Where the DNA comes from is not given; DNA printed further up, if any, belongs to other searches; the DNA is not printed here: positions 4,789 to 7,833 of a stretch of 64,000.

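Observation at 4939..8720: Divergent partner operon: a polyferredoxin plus an HdrA–MvhD fusion with an unassigned ~150-aa C-terminal extension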

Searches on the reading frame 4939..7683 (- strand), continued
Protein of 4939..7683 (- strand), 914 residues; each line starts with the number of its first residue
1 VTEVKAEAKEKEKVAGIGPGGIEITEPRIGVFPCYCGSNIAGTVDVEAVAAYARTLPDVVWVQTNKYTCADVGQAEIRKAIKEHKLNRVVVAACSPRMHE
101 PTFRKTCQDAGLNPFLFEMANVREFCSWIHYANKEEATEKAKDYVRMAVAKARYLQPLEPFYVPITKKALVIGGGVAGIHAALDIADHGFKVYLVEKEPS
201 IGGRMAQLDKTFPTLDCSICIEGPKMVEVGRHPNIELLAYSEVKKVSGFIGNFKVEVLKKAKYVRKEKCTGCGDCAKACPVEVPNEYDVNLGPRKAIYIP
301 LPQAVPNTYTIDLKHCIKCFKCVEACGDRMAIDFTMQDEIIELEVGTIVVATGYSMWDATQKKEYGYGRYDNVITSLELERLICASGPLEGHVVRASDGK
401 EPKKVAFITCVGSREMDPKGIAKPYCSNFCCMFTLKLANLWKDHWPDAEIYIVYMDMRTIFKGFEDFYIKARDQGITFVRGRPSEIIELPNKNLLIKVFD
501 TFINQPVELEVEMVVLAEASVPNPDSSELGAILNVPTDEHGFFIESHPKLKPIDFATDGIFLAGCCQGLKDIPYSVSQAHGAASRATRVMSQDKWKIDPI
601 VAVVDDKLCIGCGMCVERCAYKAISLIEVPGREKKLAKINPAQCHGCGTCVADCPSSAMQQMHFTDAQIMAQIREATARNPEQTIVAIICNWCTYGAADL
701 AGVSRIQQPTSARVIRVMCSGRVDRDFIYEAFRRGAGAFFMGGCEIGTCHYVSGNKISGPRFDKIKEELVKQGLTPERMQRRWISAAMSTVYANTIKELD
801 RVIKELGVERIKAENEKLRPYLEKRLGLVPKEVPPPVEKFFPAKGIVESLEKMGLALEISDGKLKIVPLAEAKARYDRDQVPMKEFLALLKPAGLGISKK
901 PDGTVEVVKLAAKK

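Call 16: find_encoding_contigs(protein=P0003, flank=10000, max_places=3)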
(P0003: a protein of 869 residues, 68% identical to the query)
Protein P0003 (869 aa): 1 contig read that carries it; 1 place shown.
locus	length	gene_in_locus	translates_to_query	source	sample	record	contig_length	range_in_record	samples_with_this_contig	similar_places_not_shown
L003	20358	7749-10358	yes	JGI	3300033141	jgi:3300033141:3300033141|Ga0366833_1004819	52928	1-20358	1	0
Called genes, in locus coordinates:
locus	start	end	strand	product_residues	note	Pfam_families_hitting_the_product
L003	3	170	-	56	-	?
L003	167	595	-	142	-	PF02662:FlpD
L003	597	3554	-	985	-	PF07992:Pyr_redox_2 (weak), PF12831:FAD_oxidored (weak), PF13450:NAD_binding_8 (weak), PF00037:Fer4 (weak), PF00037:Fer4, PF12838:Fer4_7, PF13187:Fer4_9, PF13237:Fer4_10, +17 more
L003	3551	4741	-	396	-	PF13183:Fer4_8, PF13237:Fer4_10 (weak), PF13534:Fer4_17 (weak), PF02754:CCG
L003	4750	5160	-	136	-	PF00037:Fer4 (faint), PF12837:Fer4_6 (faint), PF12838:Fer4_7 (faint), PF13187:Fer4_9 (faint), PF13237:Fer4_10 (faint), PF14697:Fer4_21 (faint), PF25160:LdpA_Fe-S-bd (faint), PF13247:Fer4_11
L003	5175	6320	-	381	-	PF02730:AFOR_N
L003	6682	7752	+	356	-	PF14697:Fer4_21 (faint), PF00037:Fer4 (weak), PF12838:Fer4_7, PF13187:Fer4_9 (weak), PF13237:Fer4_10 (weak), PF00037:Fer4, PF13237:Fer4_10 (weak), PF12838:Fer4_7 (weak), +4 more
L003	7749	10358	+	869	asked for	PF12831:FAD_oxidored (weak), PF13187:Fer4_9 (weak), PF13237:Fer4_10 (weak), PF00037:Fer4 (weak), PF12837:Fer4_6 (weak), PF14697:Fer4_21, PF12838:Fer4_7, PF02662:FlpD, +10 more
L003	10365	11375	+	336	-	PF12838:Fer4_7, PF14697:Fer4_21, PF12838:Fer4_7, PF13237:Fer4_10, PF12838:Fer4_7, PF13183:Fer4_8, PF13187:Fer4_9, PF13484:Fer4_16, +23 more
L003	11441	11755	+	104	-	-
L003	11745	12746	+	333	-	PF06550:SPP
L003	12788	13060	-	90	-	-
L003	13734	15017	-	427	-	PF01368:DHH, PF02272:DHHA1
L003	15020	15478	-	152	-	PF08069:Ribosomal_S13_N, PF00312:Ribosomal_S15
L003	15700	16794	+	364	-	PF01266:DAO (weak), PF03486:HI0933_like (faint), PF07992:Pyr_redox_2 (faint), PF13450:NAD_binding_8, PF01266:DAO (weak)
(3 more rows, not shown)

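Call 17: find_encoding_contigs(protein=P0010, flank=8000, max_places=3)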
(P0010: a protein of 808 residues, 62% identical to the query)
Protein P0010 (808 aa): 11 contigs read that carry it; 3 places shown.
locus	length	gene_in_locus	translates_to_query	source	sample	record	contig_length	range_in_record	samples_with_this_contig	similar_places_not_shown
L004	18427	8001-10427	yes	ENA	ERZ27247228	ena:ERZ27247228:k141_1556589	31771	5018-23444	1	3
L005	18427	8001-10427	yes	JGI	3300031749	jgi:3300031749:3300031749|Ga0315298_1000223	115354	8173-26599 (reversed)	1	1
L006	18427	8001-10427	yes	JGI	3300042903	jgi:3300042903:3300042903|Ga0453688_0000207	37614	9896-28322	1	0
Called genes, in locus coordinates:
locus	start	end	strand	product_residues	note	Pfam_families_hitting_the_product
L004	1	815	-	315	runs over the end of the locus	PF01699:Na_Ca_ex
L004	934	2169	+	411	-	PF00999:Na_H_Exchanger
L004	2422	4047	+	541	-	-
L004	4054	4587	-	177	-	PF00719:Pyrophosphatase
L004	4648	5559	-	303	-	-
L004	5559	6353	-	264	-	PF21003:NucS_N, PF01939:NucS_C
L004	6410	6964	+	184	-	PF01209:Ubie_methyltran, PF08003:Methyltransf_9 (weak), PF13489:Methyltransf_23, PF07021:MetW, PF13847:Methyltransf_31, PF08241:Methyltransf_11, PF08242:Methyltransf_12, PF13649:Methyltransf_25, +2 more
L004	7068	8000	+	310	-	PF13534:Fer4_17 (faint), PF14697:Fer4_21 (faint), PF25160:LdpA_Fe-S-bd (faint), PF00037:Fer4 (weak), PF12838:Fer4_7, PF13187:Fer4_9 (weak), PF13237:Fer4_10, PF12838:Fer4_7 (weak), +4 more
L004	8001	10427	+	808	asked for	PF00890:FAD_binding_2 (weak), PF01134:GIDA (weak), PF01266:DAO (weak), PF12831:FAD_oxidored (weak), PF13450:NAD_binding_8, PF12838:Fer4_7 (weak), PF14697:Fer4_21 (weak), PF02662:FlpD, +9 more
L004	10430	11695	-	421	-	PF03845:Spore_permease, PF00324:AA_permease, PF13520:AA_permease_2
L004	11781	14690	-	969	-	PF00270:DEAD, PF04851:ResIII, PF00271:Helicase_C, PF22590:Cas3-like_C_2 (faint), PF19306:WHD_Lhr, PF08494:DEAD_assoc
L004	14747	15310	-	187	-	PF03703:bPH_2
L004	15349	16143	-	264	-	PF13522:GATase_6 (weak), PF13537:GATase_7 (weak)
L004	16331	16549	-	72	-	-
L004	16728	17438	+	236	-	-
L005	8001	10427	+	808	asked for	PF00890:FAD_binding_2 (weak), PF01134:GIDA (weak), PF01266:DAO (weak), PF12831:FAD_oxidored (weak), PF13450:NAD_binding_8, PF12838:Fer4_7 (weak), PF14697:Fer4_21 (weak), PF02662:FlpD, +9 more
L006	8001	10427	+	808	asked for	PF00890:FAD_binding_2 (weak), PF01134:GIDA (weak), PF01266:DAO (weak), PF12831:FAD_oxidored (weak), PF13450:NAD_binding_8, PF12838:Fer4_7 (weak), PF14697:Fer4_21 (weak), PF02662:FlpD, +9 more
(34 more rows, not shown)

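Call 19: find_related_loci(query=window:4939-7683:-, collection=genome_contigs, flank=10000)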
Query window:4939-7683:- (914 aa) in genome_contigs; peptide patterns used: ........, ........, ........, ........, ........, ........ (x = any residue, [..] = any of these).
412 stretches matched a pattern; 407 encode a relative of the query (tblastn E <= 1e-3); the best 80 are kept; 80 distinct loci.
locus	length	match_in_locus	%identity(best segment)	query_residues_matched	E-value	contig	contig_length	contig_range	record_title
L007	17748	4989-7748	97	1-914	0e+0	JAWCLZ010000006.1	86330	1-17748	MAG: Methanocellales archaeon isolate JZ-2_201705_bins_257 JZ-2_201705_bins_257_scaffold_6, whole genome shotgun sequenc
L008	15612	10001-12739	87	1-914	0e+0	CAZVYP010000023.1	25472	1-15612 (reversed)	MAG TPA_asm: uncultured Methanocellales archaeon isolate binchicken_co383_63 genome assembly, contig: NODE_422_length_25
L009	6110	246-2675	60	22-831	0e+0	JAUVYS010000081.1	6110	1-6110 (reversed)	MAG: Candidatus Bathyarchaeota archaeon isolate CSMAG_1248 CSMAG_1248_k141_39082_length_6110_cov_8.0000, whole genome sh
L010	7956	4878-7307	60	22-831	0e+0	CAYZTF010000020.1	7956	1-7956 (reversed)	MAG TPA_asm: uncultured Candidatus Bathyarchaeia archaeon isolate SRP098346_co1_261 genome assembly, contig: NODE_12399_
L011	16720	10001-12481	60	1-826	0e+0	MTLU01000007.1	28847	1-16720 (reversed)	MAG: Candidatus Bathyarchaeota archaeon JdFR-07 JGI24019J35510_1000370, whole genome shotgun sequence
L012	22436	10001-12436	60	13-826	0e+0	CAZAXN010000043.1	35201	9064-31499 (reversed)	MAG TPA_asm: uncultured Candidatus Bathyarchaeia archaeon isolate SRP231805_co4_165 genome assembly, contig: k141_6798,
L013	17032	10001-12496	59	7-842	0e+0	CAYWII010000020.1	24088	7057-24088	MAG TPA_asm: uncultured Candidatus Bathyarchaeia archaeon isolate binchicken_co274_118 genome assembly, contig: NODE_539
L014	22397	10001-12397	61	26-826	0e+0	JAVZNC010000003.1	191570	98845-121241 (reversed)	MAG: Candidatus Bathyarchaeia archaeon isolate DRTY-6_201912_bins_40 DRTY-6_201912_bins_40_scaffold_3, whole genome shot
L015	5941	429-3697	60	7-824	0e+0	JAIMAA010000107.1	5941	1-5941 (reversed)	MAG: Candidatus Bathyarchaeota archaeon isolate HOT.CON.75 Contig112, whole genome shotgun sequence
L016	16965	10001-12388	60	28-826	0e+0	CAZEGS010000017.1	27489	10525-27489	MAG TPA_asm: uncultured Candidatus Bathyarchaeia archaeon isolate binchicken_co6_533 genome assembly, contig: NODE_1451_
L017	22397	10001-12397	61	26-826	0e+0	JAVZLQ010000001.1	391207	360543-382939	MAG: Candidatus Bathyarchaeia archaeon isolate DRTY-6_201907_bins_62 DRTY-6_201907_bins_62_scaffold_1, whole genome shot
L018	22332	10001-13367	59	23-839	0e+0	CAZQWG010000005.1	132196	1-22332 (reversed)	MAG TPA_asm: uncultured Candidatus Bathyarchaeia archaeon isolate SRP323688_co1_180 genome assembly, contig: NODE_251_le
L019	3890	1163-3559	61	26-826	0e+0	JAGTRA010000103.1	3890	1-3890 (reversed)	MAG: Candidatus Bathyarchaeota archaeon isolate DRTY-8_2_bin_26 DRTY-8_2_bin_26_NODE_107, whole genome shotgun sequence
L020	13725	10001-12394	60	26-826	0e+0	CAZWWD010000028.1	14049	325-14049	MAG TPA_asm: uncultured Candidatus Bathyarchaeia archaeon isolate binchicken_co184_346 genome assembly, contig: NODE_799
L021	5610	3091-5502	59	28-831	0e+0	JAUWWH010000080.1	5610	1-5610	MAG: Candidatus Bathyarchaeota archaeon isolate CSMAG_2653 CSMAG_2653_k127_1134247_length_5610_cov_29.6803, whole genome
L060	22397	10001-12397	60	27-827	0e+0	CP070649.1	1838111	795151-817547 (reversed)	MAG: Candidatus Bathyarchaeota archaeon isolate bin87 chromosome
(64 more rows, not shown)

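Call 39: predict_structure(alignment_id=A1)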
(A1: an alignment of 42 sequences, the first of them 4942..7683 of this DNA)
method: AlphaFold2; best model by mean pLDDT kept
length: 914 residues; sequences in the alignment: 42
mean_pLDDT: 77.7   pTM: 0.69
mean pLDDT of the five models: 77.7, 75.9, 74.4, 72.9, 70.0
residues with pLDDT >= 90: 261; 70-90: 413; 50-70: 133; < 50: 107
segments of 3 or more residues with pLDDT < 50: 1-23, 201-221, 283-294, 460-462, 538-552, 565-570, 696-703, 746-748, 829-837, 912-914
pLDDT, mean of each block of 10 residues (from residue 1): 33 35 73 83 92 96 90 93 96 76 91 91 82 90 95 87 91 78 92 79 40 40 65 84 85 90 82 79 45 53 59 77 87 87 92 68 80 81 60 83 91 62 59 82 90 74 68 91 90 94 91 86 68 60 42 58 56 66 87 81 81 82 83 85 77 77 86 94 91 51 62 85 89 96 60 68 92 95 66 86 96 95 77 45 85 87 84 83 85 82 80 42
secondary structure, 60 per line:
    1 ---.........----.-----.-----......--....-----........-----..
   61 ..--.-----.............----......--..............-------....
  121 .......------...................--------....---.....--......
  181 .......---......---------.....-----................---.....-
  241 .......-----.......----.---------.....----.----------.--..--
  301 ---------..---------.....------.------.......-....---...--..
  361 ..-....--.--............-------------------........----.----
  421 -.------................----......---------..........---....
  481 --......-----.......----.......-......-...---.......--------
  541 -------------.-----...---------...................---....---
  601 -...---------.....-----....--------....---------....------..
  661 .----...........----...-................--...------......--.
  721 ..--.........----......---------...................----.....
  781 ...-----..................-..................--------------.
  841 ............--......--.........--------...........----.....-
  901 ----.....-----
elements in order (helices of 4 or more, strands of 3 or more residues): H4-12 E29-34 H37-40 H46-53 E59-62 H71-83 E88-93 H96-109 E117-121 H122-127 H134-152 E161-164 E168-172 H175-187 E191-196 H206-210 H216-231 E235-239 E241-247 E253-259 H274-278 H321-325 E339-345 E347-350 E354-356 H359-362 E373-375 H376-384 E404-411 H429-444 E449-454 H464-473 E477-480 E483-488 E494-500 E505-511 E513-518 E520-522 H526-532 E560-562 H572-590 E594-597 E602-604 H614-618 E624-627 E636-639 H649-652 E659-661 H666-676 E685-690 H691-700 E712-717 H725-733 E738-743 H753-771 E779-783 H789-806 H808-825 E840-842 H843-852 E855-860 E863-868 E880-882 H883-890 E895-899 E905-909
